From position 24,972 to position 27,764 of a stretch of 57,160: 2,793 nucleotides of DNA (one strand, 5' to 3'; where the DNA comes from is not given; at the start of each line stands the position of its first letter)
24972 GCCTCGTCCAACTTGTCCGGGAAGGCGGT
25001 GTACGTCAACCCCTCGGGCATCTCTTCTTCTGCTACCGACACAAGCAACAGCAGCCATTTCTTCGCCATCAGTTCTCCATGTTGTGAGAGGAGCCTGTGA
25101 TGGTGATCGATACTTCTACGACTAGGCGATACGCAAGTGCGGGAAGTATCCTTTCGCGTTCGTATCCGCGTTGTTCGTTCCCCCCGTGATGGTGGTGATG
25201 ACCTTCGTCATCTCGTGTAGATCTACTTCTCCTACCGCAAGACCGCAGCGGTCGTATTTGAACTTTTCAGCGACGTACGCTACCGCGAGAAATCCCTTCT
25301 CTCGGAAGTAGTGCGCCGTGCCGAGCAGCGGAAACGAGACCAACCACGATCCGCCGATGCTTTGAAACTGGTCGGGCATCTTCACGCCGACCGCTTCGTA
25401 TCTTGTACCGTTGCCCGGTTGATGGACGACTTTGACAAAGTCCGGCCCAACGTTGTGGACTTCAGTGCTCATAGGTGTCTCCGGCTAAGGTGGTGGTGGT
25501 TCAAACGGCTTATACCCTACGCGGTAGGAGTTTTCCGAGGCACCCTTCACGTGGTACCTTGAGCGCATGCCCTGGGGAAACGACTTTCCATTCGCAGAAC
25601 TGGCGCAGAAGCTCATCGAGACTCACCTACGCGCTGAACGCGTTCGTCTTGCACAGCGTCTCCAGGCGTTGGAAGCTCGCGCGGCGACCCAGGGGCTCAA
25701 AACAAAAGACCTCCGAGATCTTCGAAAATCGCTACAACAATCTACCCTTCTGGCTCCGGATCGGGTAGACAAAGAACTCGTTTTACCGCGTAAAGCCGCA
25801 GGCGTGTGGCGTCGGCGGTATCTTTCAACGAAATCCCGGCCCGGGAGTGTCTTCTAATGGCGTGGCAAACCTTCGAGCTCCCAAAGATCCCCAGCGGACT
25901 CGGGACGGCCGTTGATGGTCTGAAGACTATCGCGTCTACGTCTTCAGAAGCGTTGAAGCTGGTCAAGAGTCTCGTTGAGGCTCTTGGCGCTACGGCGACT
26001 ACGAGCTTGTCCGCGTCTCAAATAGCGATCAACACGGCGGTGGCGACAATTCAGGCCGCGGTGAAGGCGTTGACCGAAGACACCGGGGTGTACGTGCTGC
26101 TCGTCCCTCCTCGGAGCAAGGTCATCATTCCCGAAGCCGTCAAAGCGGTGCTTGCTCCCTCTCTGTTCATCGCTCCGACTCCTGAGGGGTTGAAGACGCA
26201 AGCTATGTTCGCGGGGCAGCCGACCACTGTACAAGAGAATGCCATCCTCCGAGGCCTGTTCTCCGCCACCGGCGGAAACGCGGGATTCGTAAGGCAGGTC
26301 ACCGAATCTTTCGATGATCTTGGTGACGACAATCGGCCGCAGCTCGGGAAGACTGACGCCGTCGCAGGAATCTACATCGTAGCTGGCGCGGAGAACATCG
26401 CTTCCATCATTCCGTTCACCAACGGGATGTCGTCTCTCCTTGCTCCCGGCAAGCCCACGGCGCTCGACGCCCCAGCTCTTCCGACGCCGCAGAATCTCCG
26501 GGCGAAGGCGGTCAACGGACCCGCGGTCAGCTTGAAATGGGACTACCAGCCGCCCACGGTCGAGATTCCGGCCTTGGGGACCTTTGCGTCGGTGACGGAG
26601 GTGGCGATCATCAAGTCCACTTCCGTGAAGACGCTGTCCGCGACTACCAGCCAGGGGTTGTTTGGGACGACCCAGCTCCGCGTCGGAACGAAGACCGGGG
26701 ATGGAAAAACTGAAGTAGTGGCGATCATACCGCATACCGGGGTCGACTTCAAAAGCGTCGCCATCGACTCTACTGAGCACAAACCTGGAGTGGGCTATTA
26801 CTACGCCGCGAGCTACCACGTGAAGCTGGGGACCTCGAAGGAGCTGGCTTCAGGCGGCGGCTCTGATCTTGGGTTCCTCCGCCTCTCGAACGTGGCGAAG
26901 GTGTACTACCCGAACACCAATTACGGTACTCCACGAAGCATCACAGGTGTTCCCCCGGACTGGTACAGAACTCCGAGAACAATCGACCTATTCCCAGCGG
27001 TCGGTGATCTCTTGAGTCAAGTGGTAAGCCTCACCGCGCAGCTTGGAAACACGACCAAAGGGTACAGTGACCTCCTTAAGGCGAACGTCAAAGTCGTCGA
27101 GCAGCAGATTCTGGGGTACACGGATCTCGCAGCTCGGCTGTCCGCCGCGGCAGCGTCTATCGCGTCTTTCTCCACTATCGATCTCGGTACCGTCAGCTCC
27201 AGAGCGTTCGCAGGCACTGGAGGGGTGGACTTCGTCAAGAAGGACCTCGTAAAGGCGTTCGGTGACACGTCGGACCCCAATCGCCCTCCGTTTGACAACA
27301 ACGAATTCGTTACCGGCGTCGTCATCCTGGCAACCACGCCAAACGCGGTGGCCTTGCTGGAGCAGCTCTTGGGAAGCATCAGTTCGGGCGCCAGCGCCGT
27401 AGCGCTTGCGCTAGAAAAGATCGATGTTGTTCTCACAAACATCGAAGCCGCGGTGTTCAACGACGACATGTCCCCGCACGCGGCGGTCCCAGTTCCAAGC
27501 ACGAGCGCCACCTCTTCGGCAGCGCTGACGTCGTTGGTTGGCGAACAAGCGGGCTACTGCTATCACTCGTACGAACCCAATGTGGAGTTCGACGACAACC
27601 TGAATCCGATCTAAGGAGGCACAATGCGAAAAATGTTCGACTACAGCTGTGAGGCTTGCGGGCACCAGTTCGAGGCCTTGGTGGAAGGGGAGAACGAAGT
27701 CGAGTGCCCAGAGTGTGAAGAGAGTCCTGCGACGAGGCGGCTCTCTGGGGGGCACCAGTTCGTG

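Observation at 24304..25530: Reverse-oriented, lower-GC three-gene moron inside the rightward structural module, with its own motif promoter and terminator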

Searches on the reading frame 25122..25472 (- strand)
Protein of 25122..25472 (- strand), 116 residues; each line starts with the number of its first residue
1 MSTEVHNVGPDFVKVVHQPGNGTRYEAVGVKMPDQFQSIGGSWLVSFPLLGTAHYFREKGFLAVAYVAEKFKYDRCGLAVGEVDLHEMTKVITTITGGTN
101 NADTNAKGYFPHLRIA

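Call 6: search_protein_families(library=pfam, proteins=[window:25122-25472:-], max_evalue=1)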
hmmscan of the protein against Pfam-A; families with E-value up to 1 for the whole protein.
window:25122-25472:- (116 aa): 0 families

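Call 7: search_protein_families(library=phrogs, proteins=[window:25122-25472:-], max_evalue=1)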
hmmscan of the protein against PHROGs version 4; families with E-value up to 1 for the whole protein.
window:25122-25472:- (116 aa): 0 families

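Call 27: find_homologous_proteins(query=A3, max_evalue=0.01)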
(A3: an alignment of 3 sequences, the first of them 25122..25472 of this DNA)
Query A3 (3 sequences) (116 aa, profile of the alignment): 52 proteins with E <= 0.01 among 166 candidates.
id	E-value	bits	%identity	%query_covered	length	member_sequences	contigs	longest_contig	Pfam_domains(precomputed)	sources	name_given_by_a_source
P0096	3.6e-67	241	100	100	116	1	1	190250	-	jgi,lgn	jgi:hypothetical protein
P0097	4.0e-67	241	85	100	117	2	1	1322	-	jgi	-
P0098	1.7e-61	223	55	100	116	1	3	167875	-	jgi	jgi:hypothetical protein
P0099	3.3e-55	203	67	100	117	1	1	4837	-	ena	-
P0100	7.9e-55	202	65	100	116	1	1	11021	-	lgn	-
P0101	2.4e-53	197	69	100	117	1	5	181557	-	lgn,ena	-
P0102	1.9e-51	191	66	100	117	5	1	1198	-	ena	-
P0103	5.1e-51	189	62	100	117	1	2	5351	-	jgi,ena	jgi:hypothetical protein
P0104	7.2e-51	189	63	100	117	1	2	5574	-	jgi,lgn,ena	-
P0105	7.9e-51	189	65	100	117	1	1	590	-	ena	-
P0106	4.8e-50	186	62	100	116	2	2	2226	-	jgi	jgi:hypothetical protein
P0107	7.6e-50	186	61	98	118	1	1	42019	-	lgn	-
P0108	2.9e-49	184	68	100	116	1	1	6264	-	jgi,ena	-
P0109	4.0e-49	183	62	88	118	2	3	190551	-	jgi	jgi:hypothetical protein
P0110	4.7e-49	183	63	89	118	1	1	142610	-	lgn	-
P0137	4.2e-29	119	44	97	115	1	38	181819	-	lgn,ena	-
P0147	1.1e-3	37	36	87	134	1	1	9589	-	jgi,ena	-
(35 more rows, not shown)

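Call 33: search_solved_structures(query=A6, max_evalue=10)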
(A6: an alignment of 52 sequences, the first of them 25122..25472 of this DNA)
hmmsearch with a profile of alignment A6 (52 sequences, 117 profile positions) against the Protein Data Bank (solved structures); distinct sequences matched with E-value up to 10: 0.

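Call 52: search_protein_representatives(alignment_id=A6)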
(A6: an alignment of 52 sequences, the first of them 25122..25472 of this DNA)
Query: 52 sequences, 117 profile positions. Proteins with E-value up to 0.001 (for the whole library): 282; up to 1e-10: 45; up to 1e-30: 8. The best 150 are listed.
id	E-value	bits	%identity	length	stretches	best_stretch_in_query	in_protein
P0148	6.4e-45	167.8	-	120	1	1-114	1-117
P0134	2.2e-39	149.9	-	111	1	8-114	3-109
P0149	1.1e-38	147.7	-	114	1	3-116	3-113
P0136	3.2e-38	146.1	-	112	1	1-112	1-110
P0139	6.5e-36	138.7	-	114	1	5-112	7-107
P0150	1.8e-33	130.9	-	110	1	16-112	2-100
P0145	1.2e-32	128.1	-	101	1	9-100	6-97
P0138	1.9e-31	124.3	-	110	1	1-116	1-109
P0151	1.1e-28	115.3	-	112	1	6-115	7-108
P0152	3.0e-28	114.0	-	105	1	3-101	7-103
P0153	4.1e-28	113.5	-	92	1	1-97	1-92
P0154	6.7e-28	112.9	-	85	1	32-114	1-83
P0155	7.0e-28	112.8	-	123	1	5-112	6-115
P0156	1.4e-25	105.4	-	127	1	7-109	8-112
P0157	1.1e-24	102.5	-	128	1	11-112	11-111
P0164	1.7e-19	85.7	-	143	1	16-109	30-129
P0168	2.1e-17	79.0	-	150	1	11-97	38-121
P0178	2.8e-12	62.5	-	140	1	11-111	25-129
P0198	1.7e-09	53.5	-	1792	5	35-105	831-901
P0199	2.0e-09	53.3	-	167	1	10-106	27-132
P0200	2.2e-09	53.1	-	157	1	5-109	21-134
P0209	1.3e-08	50.7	-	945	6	82-111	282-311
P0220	5.3e-08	48.7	-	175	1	3-111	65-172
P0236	3.5e-07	46.0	-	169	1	10-109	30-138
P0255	1.7e-06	43.8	-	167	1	11-100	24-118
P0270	5.4e-06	42.2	-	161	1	9-94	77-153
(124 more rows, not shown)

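Call 53: search_protein_families(library=pfam, proteins=[P0198, P0209, P0164, P0168, P0199, P0200, P0220, P0236, P0255, P0270], max_evalue=0.01)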
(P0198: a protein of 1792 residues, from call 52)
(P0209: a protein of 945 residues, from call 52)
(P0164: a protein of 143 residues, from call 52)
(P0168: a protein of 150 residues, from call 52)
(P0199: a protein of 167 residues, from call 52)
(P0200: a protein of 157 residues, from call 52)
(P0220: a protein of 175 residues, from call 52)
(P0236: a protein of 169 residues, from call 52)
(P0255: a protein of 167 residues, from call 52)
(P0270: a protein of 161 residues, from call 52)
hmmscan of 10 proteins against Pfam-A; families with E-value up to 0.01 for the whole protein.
P0198 (1792 aa): 2 families
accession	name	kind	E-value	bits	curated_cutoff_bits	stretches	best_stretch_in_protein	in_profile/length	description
PF03382.20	DUF285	-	7.9e-125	410.1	25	12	217-294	34-110/120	Mycoplasma protein of unknown function, DUF285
PF17687.6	DUF5535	-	0.0032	18.1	25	0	1066-1109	11-54/105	Family of unknown function (DUF5535)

P0209 (945 aa): 7 families
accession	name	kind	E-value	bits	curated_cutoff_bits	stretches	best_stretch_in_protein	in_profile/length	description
PF25390.1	WD40_RLD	-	5e-107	358.8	150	2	113-451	24-345/363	RCC1-like domain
PF00415.24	RCC1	-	4.8e-74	245.2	21.7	6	245-304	1-50/50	Regulator of chromosome condensation (RCC1) repeat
PF13540.12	RCC1_2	-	4.6e-58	192.1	22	6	173-201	1-29/30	Regulator of chromosome condensation (RCC1) repeat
PF25384.1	Alsin_RLD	-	9.3e-17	61.8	100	3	191-304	243-346/405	Alsin RCC1-like domain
PF06739.17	SBBP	-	2.7e-08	34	20.5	0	303-314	19-30/38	Beta-propeller repeat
PF07646.21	Kelch_2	-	0.00057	20.2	21.3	0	237-268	3-28/48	Kelch motif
PF20067.5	SSL_N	-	0.0024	18.1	18.9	0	302-312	26-36/46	Strictosidine synthase-like, N-terminal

P0164 (143 aa): 0 families

P0168 (150 aa): 0 families

P0199 (167 aa): 0 families

P0200 (157 aa): 0 families

P0220 (175 aa): 0 families

P0236 (169 aa): 0 families

P0255 (167 aa): 4 families
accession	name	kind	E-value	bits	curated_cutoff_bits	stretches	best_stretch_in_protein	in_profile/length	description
PF07295.17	DUF1451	-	0.00041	21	26.1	1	108-160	92-144/146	Zinc-ribbon containing domain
PF15777.11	Anti-TRAP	-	0.00083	19.7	32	1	131-160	12-43/59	Tryptophan RNA-binding attenuator protein inhibitory protein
PF00684.25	DnaJ_CXXCXGXG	-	0.0015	19.2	32.7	1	132-164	1-32/65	DnaJ central domain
PF18912.6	DZR_2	-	0.0087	16.3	27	0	129-156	7-30/56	Double zinc ribbon domain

P0270 (161 aa): 1 family
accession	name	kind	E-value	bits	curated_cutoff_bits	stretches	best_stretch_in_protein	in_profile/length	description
PF24623.2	Phage_zn_bind_8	-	5.8e-06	26.4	24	1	25-69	3-48/57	Putative DNA-binding phage zinc finger domain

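Call 55: search_protein_families(library=phrogs, alignment_id=A9, max_evalue=0.001)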
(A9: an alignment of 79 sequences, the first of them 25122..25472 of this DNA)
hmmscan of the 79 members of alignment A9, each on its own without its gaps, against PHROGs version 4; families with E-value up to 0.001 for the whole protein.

A. member 1, window:25122-25472:- (116 aa): 0 families

B. families by the number of members that match (of 79 scanned): 0 families

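Call 56: search_protein_families(library=pfam, alignment_id=A9, max_evalue=0.01)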
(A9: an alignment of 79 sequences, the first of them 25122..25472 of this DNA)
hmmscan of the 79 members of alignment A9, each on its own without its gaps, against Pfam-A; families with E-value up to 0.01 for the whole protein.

A. member 1, window:25122-25472:- (116 aa): 0 families

B. families by the number of members that match (of 79 scanned): 1 family
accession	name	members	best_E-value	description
PF07341.16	DUF1473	1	0.0072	Protein of unknown function (DUF1473)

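Call 57: search_solved_structures(query=A9, max_evalue=10)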
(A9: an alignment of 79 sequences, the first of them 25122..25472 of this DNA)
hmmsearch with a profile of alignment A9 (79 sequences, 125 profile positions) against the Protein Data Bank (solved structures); distinct sequences matched with E-value up to 10: 2.
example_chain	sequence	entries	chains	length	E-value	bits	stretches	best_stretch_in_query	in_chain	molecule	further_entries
4e5x_G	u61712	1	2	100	0.44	13.4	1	6-36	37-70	Early E3 18.5 kDa glycoprotein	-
7aq9_A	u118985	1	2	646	2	11.2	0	33-76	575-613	Nitrous-oxide reductase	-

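Call 66: find_encoding_contigs(protein=P0137, flank=8000, max_places=3)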
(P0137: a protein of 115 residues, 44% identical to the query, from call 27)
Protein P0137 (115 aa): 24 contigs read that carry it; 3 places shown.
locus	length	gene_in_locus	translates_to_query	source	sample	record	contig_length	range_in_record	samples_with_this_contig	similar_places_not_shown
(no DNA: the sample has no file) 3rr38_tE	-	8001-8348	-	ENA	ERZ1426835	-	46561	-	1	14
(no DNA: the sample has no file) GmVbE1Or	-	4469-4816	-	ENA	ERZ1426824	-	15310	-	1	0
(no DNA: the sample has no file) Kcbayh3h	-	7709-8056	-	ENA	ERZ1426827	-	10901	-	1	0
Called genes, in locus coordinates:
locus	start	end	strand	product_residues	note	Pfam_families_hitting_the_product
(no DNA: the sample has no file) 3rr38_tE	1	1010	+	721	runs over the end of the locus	PF13336:AcetylCoA_hyd_C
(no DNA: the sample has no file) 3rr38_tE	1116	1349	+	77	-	-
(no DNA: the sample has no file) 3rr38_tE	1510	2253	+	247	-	PF00149:Metallophos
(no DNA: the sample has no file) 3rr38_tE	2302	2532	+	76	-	-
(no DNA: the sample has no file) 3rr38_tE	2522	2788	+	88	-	-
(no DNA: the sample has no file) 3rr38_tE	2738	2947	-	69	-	-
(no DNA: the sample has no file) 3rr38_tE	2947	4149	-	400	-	-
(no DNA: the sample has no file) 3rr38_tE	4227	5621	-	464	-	-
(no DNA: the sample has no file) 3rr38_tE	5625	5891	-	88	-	PF09723:Zn_ribbon_8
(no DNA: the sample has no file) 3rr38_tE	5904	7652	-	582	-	-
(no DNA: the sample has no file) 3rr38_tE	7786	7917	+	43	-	-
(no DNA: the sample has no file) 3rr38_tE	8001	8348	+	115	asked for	-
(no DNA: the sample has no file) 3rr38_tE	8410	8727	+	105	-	-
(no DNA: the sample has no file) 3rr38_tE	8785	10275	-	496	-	-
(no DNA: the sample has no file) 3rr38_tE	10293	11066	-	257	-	-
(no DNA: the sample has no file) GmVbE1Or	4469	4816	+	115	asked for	-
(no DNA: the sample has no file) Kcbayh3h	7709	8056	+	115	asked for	-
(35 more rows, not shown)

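Call 67: find_encoding_contigs(protein=P0147, flank=8000, max_places=2)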
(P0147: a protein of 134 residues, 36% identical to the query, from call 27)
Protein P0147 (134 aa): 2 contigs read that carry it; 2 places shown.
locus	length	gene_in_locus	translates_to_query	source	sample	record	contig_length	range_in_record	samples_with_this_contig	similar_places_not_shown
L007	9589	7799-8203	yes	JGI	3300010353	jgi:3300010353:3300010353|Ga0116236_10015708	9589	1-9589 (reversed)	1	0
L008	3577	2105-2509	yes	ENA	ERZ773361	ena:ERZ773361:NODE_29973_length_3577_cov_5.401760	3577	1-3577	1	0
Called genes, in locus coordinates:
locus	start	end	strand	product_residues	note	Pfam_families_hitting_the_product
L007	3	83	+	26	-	?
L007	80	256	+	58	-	-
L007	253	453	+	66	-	-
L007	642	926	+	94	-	-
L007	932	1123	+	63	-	-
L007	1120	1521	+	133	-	-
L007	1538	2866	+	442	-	PF01068:DNA_ligase_A_M (weak), PF14743:DNA_ligase_OB_2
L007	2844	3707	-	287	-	PF03161:LAGLIDADG_2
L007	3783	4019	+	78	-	PF14743:DNA_ligase_OB_2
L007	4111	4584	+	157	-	-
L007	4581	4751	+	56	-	-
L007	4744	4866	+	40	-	-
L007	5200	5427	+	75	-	-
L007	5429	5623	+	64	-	-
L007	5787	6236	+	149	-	-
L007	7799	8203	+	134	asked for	-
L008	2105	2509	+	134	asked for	-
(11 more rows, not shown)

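Call 75: search_protein_families(library=padloc, proteins=[window:25122-25472:-], max_evalue=1)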
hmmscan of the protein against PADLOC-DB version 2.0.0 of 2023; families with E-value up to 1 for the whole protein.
window:25122-25472:- (116 aa): 0 families

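Call 76: search_protein_families(library=ncbifam, proteins=[window:25122-25472:-], max_evalue=1)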
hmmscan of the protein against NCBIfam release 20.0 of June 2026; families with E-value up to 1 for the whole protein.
window:25122-25472:- (116 aa): 0 families

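Call 78: find_encoding_contigs(protein=P0178, flank=6000, max_places=3)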
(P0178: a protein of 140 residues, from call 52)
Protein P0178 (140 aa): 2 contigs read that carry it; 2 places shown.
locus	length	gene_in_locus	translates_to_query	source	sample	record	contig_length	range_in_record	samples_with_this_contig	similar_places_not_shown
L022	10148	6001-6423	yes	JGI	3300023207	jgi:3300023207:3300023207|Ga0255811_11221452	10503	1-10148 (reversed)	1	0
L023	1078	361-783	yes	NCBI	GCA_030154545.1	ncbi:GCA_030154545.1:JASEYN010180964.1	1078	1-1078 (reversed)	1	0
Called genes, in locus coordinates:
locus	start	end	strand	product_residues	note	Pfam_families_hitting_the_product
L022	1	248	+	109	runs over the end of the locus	-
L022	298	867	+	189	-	-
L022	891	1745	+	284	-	PF01541:GIY-YIG, PF07460:NUMOD3 (faint)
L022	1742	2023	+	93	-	-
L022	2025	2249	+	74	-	-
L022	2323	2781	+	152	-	-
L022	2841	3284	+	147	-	-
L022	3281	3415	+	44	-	PF24623:Phage_zn_bind_8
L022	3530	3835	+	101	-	-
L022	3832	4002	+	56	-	-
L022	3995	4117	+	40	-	-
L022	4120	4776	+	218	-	-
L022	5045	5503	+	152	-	-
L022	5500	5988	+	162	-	-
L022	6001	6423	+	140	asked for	-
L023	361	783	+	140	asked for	-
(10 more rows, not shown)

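Call 93: find_related_loci(query=A6, collection=genome_contigs, flank=6000)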
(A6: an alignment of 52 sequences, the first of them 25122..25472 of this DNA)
Query A6 (116 aa) in genome_contigs; peptide patterns used: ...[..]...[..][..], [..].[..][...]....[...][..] (x = any residue, [..] = any of these).
98 stretches matched a pattern, but none encodes a relative of the query by tblastn (E <= 1e-3).

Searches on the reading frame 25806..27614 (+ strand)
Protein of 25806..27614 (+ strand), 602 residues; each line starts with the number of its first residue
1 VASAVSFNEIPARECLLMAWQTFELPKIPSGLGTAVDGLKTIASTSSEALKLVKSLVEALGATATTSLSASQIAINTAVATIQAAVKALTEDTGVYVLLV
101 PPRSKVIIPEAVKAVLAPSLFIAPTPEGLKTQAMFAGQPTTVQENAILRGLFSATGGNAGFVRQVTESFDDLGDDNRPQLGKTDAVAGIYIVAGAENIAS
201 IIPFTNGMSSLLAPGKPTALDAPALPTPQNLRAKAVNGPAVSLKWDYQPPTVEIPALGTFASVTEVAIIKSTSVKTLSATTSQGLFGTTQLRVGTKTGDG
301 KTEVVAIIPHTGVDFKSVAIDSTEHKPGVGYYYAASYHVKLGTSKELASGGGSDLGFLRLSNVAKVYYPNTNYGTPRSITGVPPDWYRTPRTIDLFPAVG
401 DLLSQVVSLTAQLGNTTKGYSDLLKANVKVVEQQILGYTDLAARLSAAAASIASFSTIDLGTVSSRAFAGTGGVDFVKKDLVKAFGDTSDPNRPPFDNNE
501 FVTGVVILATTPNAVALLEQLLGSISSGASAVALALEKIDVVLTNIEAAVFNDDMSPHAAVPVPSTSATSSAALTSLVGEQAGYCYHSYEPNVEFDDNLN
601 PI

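Call 6: search_protein_families(library=pfam, proteins=[window:25806-27614:+], max_evalue=1)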
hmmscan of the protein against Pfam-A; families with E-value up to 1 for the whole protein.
window:25806-27614:+ (602 aa): 0 families

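Call 7: search_protein_families(library=phrogs, proteins=[window:25806-27614:+], max_evalue=1)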
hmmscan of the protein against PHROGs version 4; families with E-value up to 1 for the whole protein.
window:25806-27614:+ (602 aa): 1 family
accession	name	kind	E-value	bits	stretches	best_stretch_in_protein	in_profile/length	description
phrog_1292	-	tail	0.0058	15.2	1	28-93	487-550/1523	tail length tape measure protein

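Call 15: find_related_loci(query=window:25806-27614:+, collection=viral_contigs, flank=10000)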
Query window:25806-27614:+ (602 aa) in viral_contigs; peptide patterns used: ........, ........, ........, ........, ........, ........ (x = any residue, [..] = any of these).
3 stretches matched a pattern; 2 encode a relative of the query (tblastn E <= 1e-3); 2 distinct loci.
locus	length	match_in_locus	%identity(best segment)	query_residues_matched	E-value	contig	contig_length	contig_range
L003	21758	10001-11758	63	14-602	0e+0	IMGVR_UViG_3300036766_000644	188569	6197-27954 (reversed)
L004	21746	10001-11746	63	14-601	0e+0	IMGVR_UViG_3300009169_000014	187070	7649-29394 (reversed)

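Call 76: search_protein_families(library=ncbifam, proteins=[window:25866-27614:+], max_evalue=1)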
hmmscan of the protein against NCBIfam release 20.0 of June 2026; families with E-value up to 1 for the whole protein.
window:25866-27614:+ (582 aa): 0 families
